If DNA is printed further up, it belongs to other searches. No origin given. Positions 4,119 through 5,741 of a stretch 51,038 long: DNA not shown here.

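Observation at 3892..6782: Toxin/immunity-like array: secreted 440-aa protein plus three paralogous small cytosolic proteins, none assignable to a named family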

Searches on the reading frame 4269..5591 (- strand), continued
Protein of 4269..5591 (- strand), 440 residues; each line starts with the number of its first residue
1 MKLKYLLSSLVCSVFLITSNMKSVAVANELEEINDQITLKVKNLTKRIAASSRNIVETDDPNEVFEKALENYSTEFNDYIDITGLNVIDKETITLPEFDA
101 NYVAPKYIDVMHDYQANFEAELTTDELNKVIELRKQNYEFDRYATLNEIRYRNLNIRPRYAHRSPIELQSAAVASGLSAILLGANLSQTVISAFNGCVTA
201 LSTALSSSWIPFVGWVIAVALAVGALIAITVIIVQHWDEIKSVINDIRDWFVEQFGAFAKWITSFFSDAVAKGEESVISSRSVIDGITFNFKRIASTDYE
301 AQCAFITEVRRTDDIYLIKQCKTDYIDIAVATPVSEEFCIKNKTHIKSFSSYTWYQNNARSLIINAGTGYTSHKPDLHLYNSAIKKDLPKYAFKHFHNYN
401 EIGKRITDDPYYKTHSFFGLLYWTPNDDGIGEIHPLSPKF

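Call 39: search_protein_families(library=pfam, proteins=[P0156, P0160, P0168, P0187, P0188, P0197, P0200, P0129, P0136, P0175], max_evalue=0.01)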
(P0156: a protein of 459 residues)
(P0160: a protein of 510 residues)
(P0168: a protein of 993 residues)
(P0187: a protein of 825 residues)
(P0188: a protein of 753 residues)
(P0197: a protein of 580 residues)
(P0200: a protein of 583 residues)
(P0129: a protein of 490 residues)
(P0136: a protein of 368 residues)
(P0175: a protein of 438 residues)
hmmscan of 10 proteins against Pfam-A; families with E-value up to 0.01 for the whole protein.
P0156 (459 aa): 0 families

P0160 (510 aa): 0 families

P0168 (993 aa): 8 families
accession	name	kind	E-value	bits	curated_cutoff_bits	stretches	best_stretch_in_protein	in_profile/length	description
PF10145.14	PhageMin_Tail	-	4.5e-44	151.2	33.2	1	100-298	4-187/201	Phage-related minor tail protein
PF04513.17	Baculo_PEP_C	-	3.2e-07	30.9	38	0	748-810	39-101/140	Baculovirus polyhedron envelope protein, PEP, C terminus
PF07464.16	ApoLp-III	-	6e-05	23.7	36.3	0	734-835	38-142/146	Apolipophorin-III precursor (apoLp-III)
PF01906.23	YbjQ_1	-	0.00017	22.6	23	0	594-626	30-62/103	Putative heavy-metal-binding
PF15225.11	IL32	-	0.00035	21.4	27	0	702-758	30-86/100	Interleukin 32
PF05960.17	DUF885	-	0.00064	19.9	32.4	0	724-876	77-234/532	Bacterial protein of unknown function (DUF885)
PF01442.23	Apolipoprotein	-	0.0044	17.2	90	0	748-847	89-185/190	Apolipoprotein A1/A4/E domain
PF09361.15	Phasin_2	-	0.0058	17.3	24.9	0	659-756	5-100/100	Phasin protein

P0187 (825 aa): 4 families
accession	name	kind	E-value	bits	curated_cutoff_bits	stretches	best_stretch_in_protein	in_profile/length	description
PF01442.23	Apolipoprotein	-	8.5e-17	61.9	90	1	439-608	20-189/190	Apolipoprotein A1/A4/E domain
PF04513.17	Baculo_PEP_C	-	2.5e-08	34.5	38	2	570-678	31-138/140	Baculovirus polyhedron envelope protein, PEP, C terminus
PF07464.16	ApoLp-III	-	0.00028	21.5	36.3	0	452-503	22-76/146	Apolipophorin-III precursor (apoLp-III)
PF05597.16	Phasin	-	0.00098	19.6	28.8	0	553-604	48-99/126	Poly(hydroxyalcanoate) granule associated protein (phasin)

P0188 (753 aa): 6 families
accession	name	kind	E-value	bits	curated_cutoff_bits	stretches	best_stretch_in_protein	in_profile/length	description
PF10145.14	PhageMin_Tail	-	1.2e-11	45.3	33.2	1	196-357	3-164/201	Phage-related minor tail protein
PF04513.17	Baculo_PEP_C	-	0.0005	20.6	38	1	557-650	38-112/140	Baculovirus polyhedron envelope protein, PEP, C terminus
PF17279.8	DUF5344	-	0.0032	18.4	27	0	19-84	17-85/87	Family of unknown function (DUF5344)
PF05960.17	DUF885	-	0.0049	17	32.4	1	21-211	139-310/532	Bacterial protein of unknown function (DUF885)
PF20155.4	TMP_3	-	0.0056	16.9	41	1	246-314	5-73/192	Tape measure protein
PF05227.19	CHASE3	-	0.0081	16.5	28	0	22-118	39-135/138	CHASE3 domain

P0197 (580 aa): 0 families

P0200 (583 aa): 2 families
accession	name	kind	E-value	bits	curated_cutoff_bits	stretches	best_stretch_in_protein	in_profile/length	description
PF10145.14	PhageMin_Tail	-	7.5e-09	36.2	33.2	1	167-278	95-201/201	Phage-related minor tail protein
PF01618.21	MotA_ExbB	-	0.00018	21.7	22.9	1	359-456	26-123/127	MotA/TolQ/ExbB proton channel family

P0129 (490 aa): 1 family
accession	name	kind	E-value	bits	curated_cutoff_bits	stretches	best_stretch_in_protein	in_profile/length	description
PF02867.20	Ribonuc_red_lgC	-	1.1e-73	249.1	23.9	1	83-410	8-350/523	Ribonucleotide reductase, barrel domain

P0136 (368 aa): 3 families
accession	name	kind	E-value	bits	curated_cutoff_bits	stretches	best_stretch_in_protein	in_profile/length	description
PF02368.24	Big_2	-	2.4e-17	63.1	22.8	2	81-153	2-75/79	Bacterial Ig-like domain (group 2)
PF22359.2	Big-like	-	7e-10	39.4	27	2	199-244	3-46/48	Bacterial Ig-like domain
PF21461.3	HL_N-beta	-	3e-05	24.1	27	1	111-154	10-51/57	Hyaluronate lyase, N-terminal beta-sheet domain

P0175 (438 aa): 0 families

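Call 40: fold_search(model_id=the predicted structure, library=pdb)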
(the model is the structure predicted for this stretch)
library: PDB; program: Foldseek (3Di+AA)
matches with E <= 10: 235; with E <= 0.001: 0
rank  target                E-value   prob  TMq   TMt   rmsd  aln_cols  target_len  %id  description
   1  5dy8_B                1.1e+00  0.09  0.13  0.21  16.0       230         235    9  Crystal Structure of the ER-alpha Ligand-binding Domain in Complex with the Cyclofenil Derivative 4,4'-{[(3S)-3-ethylc (released 2016-05-04)
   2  7jye_A                1.1e+00  0.06  0.11  0.17  19.5       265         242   11  Human Liver Receptor Homolog-1 in Complex with 9ChoP and a Fragment of Tif2 (released 2022-03-02)
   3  8y7l_B                1.3e+00  0.06  0.12  0.18  18.5       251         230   11  Crystal Structure of Nur77 LBD in complex with N-(2'-(4-hydroxypiperidin-1-yl)-[4,4'-bipyridin]-2-yl)cinnamamide (released 2024-07-24)
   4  2v0v_A                1.7e+00  0.07  0.12  0.21  13.7       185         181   13  Crystal Structure of Rev-Erb beta (released 2007-10-23)
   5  3cqv                  1.9e+00  0.06  0.12  0.22  18.0       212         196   14  Crystal structure of Reverb beta in complex with heme (released 2008-08-05)
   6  8s1u_H                1.9e+00  0.03  0.09  0.08  21.0       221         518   11  YlmH bound to stalled 50S subunits with RqcH and PtRNA (released 2024-06-12)
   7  4yzc_B                2.0e+00  0.05  0.10  0.10  13.7       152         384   15  Crystal structure of pIRE1alpha in complex with staurosporine (released 2015-11-11)
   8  2v7c_A                2.2e+00  0.08  0.13  0.25  13.0       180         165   14  Crystal Structure of Rev-Erb beta (released 2007-10-23)
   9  9b25_A                2.2e+00  0.06  0.14  0.20  15.8       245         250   10  Crystal Structure of the ER-alpha Ligand-binding Domain (L372S, L536S) in complex with NA98 (released 2025-08-27)
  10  4n73                  2.3e+00  0.10  0.14  0.25  13.0       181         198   12  Crystal structure of the ligand binding domain (LBD) of REV-ERB beta bound to Cobalt Protoporphyrin IX (released 2014-06-04)
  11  3lbd                  2.3e+00  0.06  0.14  0.20  16.5       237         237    8  LIGAND-BINDING DOMAIN OF THE HUMAN RETINOIC ACID RECEPTOR GAMMA BOUND TO 9-CIS RETINOIC ACID (released 1999-03-02)
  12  1fcx                  2.3e+00  0.04  0.12  0.17  17.8       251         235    8  ISOTYPE SELECTIVITY OF THE HUMAN RETINOIC ACID NUCLEAR RECEPTOR HRAR: THE COMPLEX WITH THE RARGAMMA-SELECTIVE RETINOID B (released 2000-09-11)
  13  5dz0_B                2.5e+00  0.06  0.15  0.22  14.9       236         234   10  Crystal Structure of the ER-alpha Ligand-binding Domain in Complex with the Cyclofenil Derivative 4,4'-[(4-methylcyclo (released 2016-05-04)
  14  5tml_B                2.5e+00  0.05  0.13  0.20  15.6       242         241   12  Crystal Structure of the ER-alpha Ligand-binding Domain (Y537S) in Complex with the OBHS-ASC compound, (E)-6-(4-((1R,4 (released 2017-01-18)
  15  5k7v_A                2.5e+00  0.05  0.13  0.18  21.4       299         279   14  Computational Design of Self-Assembling Cyclic Protein Homooligomers (released 2017-04-12)
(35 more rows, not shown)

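Call 55: fold_search(model_id=the predicted structure, library=viral)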
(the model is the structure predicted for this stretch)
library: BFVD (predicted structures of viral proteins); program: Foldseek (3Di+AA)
matches with E <= 10: 176; with E <= 0.001: 0
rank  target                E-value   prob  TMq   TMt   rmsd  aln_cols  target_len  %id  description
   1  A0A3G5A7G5            4.9e-01  0.20  0.14  0.24  12.9       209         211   11  Uncharacterized protein [Homavirus sp.]
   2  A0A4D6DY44            5.9e-01  0.12  0.14  0.20  17.9       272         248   10  Uncharacterized protein [Edwardsiella phage pEt-SU]
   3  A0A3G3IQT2            6.5e-01  0.10  0.12  0.12  21.4       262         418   10  (no name in the UniProt tables at hand)
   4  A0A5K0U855            9.1e-01  0.04  0.11  0.10  18.8       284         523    7  Ribonuclease 3 [Yasminevirus sp. GU-2018]
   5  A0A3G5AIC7            1.1e+00  0.06  0.13  0.15  19.4       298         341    9  Uncharacterized protein [Sylvanvirus sp.]
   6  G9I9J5                1.3e+00  0.03  0.10  0.11  19.0       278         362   13  (no name in the UniProt tables at hand)
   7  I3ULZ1                1.3e+00  0.03  0.08  0.12  18.4       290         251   10  Uncharacterized protein (Fragment) [Synechococcus phage S-CBP3]
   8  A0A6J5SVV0            1.3e+00  0.04  0.09  0.12  15.5       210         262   11  Uncharacterized protein [uncultured Caudovirales phage]
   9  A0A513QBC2            1.3e+00  0.03  0.11  0.12  23.2       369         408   11  RNA-directed RNA polymerase (Fragment) [Porcine rotavirus C]
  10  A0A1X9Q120            1.4e+00  0.07  0.12  0.12  24.5       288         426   14  (no name in the UniProt tables at hand)
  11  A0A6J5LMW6            1.6e+00  0.09  0.16  0.17  17.5       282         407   12  DNA circulation, N-terminal [uncultured Caudovirales phage]
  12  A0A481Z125            1.7e+00  0.23  0.13  0.33  13.7       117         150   12  Uncharacterized protein [Mimivirus LCMiAC02]
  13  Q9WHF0                1.7e+00  0.03  0.09  0.13  20.0       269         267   15  ORF21 [Agrotis segetum granulosis virus]
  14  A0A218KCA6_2          1.9e+00  0.04  0.10  0.05  29.4       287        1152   11  Putative tail tape measure protein [Bacillus phage PBC2]
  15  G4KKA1                1.9e+00  0.03  0.11  0.14  24.1       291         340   12  (no name in the UniProt tables at hand)
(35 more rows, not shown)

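Call 66: search_protein_families(library=phrogs, proteins=[window:4269-5591:-, P0098, P0140, P0130, P0139, P0123, L026:284-1282:+], max_evalue=0.01)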
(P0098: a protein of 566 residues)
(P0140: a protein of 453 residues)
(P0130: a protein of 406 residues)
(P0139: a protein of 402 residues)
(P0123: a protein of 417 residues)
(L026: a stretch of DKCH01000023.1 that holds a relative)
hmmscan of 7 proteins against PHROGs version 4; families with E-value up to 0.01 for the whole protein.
window:4269-5591:- (440 aa): 5 families
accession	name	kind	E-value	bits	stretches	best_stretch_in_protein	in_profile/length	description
phrog_8462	-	tail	2.7e-08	34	1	170-271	262-362/672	tail length tape measure protein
phrog_28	-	tail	1.7e-05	24.6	1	171-283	624-706/1228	tail length tape measure protein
phrog_1535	-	tail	3.3e-05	23.2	1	171-294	817-905/1152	tail length tape measure protein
phrog_4200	-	tail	4.6e-05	23.1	1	191-254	185-253/732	tail length tape measure protein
phrog_1272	-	tail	0.00043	19.1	1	181-290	632-733/1606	tail length tape measure protein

P0098 (566 aa): 4 families
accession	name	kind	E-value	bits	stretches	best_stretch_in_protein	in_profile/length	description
phrog_1272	-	tail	3e-05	22.9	1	176-298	584-726/1606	tail length tape measure protein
phrog_58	-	tail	0.00041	19.8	1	15-298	523-690/1544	tail length tape measure protein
phrog_28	-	tail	0.0013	18.3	1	180-308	607-710/1228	tail length tape measure protein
phrog_8462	-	tail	0.007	16.1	0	182-320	262-393/672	tail length tape measure protein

P0140 (453 aa): 3 families
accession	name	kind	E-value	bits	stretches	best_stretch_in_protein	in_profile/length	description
phrog_58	-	tail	6.9e-07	29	1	51-271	498-761/1544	tail length tape measure protein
phrog_4200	-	tail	0.0036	16.8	1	176-264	183-262/732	tail length tape measure protein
phrog_991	-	tail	0.0096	14.4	0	172-259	623-719/1966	tail length tape measure protein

P0130 (406 aa): 2 families
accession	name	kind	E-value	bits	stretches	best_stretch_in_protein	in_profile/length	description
phrog_28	-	tail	4.2e-05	23.3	1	168-283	640-701/1228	tail length tape measure protein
phrog_1535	-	tail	0.0038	16.4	1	154-258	832-908/1152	tail length tape measure protein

P0139 (402 aa): 5 families
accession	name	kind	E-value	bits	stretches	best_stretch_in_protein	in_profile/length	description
phrog_1272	-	tail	2.9e-05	23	1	151-264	611-716/1606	tail length tape measure protein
phrog_4200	-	tail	4.1e-05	23.3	1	168-255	182-274/732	tail length tape measure protein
phrog_58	-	tail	0.00066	19.1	1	129-261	603-698/1544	tail length tape measure protein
phrog_991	-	tail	0.0032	16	1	152-250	626-706/1966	tail length tape measure protein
phrog_14309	-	unknown function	0.0034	18.1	1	37-130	24-112/176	-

P0123 (417 aa): 1 family
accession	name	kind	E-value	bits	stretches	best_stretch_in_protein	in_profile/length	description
phrog_1272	-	tail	0.0044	15.7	1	166-355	619-756/1606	tail length tape measure protein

L026:284-1282:+ (332 aa): 1 family
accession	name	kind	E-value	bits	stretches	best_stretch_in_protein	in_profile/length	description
phrog_28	-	tail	0.00028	20.6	1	160-292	638-701/1228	tail length tape measure protein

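Call 67: search_protein_families(library=padloc, proteins=[window:4269-5591:-, P0098, P0140, P0130, P0139, P0123, L026:284-1282:+], max_evalue=0.01)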
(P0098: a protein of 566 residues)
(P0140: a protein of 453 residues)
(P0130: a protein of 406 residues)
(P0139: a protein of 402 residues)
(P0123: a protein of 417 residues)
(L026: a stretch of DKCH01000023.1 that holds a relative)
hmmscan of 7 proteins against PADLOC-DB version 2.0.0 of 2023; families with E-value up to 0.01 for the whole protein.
window:4269-5591:- (440 aa): 2 families
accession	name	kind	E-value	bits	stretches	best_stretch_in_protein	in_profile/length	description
PDLC03841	LeoBC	-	0.00024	18.4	1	27-235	310-501/601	-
PDLC03181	Specificity_I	-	0.0016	15.2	1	94-136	234-276/454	Type I specificity subunit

P0098 (566 aa): 0 families

P0140 (453 aa): 0 families

P0130 (406 aa): 1 family
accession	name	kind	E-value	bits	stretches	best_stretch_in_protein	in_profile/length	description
PDLC03841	LeoBC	-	0.0014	15.8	1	135-207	454-496/601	-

P0139 (402 aa): 1 family
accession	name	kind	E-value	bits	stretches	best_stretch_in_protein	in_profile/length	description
PDLC03993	PD-Lambda-5_A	-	0.001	17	1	62-137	68-142/169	-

P0123 (417 aa): 0 families

L026:284-1282:+ (332 aa): 1 family
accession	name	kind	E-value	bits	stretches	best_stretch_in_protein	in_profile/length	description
PDLC03841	LeoBC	-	2.3e-05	21.7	1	87-266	386-547/601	-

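Call 82: find_encoding_contigs(protein=P0140, flank=3000, max_places=2)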
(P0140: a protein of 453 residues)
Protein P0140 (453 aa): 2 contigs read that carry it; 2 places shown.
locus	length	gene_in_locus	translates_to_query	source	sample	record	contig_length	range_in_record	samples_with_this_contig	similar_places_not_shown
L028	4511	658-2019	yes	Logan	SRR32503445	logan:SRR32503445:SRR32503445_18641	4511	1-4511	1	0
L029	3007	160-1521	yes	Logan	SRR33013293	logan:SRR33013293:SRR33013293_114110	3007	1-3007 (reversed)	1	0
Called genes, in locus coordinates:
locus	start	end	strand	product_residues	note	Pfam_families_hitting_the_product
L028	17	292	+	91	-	-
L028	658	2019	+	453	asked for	-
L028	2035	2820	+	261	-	-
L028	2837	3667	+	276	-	-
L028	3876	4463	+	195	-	-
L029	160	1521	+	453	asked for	-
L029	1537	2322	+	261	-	-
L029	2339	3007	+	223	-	?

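Call 85: search_solved_structures(query=P0140, max_evalue=10)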
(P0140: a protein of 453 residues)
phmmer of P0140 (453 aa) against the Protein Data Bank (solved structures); distinct sequences matched with E-value up to 10: 0.

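Call 86: search_solved_structures(query=L026:284-1282:+, max_evalue=10, show_alignments=2)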
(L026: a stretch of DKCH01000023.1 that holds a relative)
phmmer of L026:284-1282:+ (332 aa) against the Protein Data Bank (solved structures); distinct sequences matched with E-value up to 10: 0.

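Call 89: search_dna_similar(query=window:4269-5591:-, collection=phages, mode=protein, max_evalue=0.001, max_rows=12)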
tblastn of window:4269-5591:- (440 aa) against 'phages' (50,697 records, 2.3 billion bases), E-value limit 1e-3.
No match.

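Call 90: search_dna_similar(query=window:4269-5591:-, collection=plasmids, mode=protein, max_evalue=0.001, max_rows=12)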
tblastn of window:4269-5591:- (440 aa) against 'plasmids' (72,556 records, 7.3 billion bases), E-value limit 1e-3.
No match.

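Call 91: find_related_loci(query=A2, collection=viral_contigs, flank=6000)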
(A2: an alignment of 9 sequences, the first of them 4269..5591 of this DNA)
Query A2 (440 aa) in viral_contigs; peptide patterns used: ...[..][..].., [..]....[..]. (x = any residue, [..] = any of these).
119 stretches matched a pattern; 2 encode a relative of the query (tblastn E <= 1e-3); 2 distinct loci.
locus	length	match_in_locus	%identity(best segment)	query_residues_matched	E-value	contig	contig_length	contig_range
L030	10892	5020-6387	37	1-438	1e-86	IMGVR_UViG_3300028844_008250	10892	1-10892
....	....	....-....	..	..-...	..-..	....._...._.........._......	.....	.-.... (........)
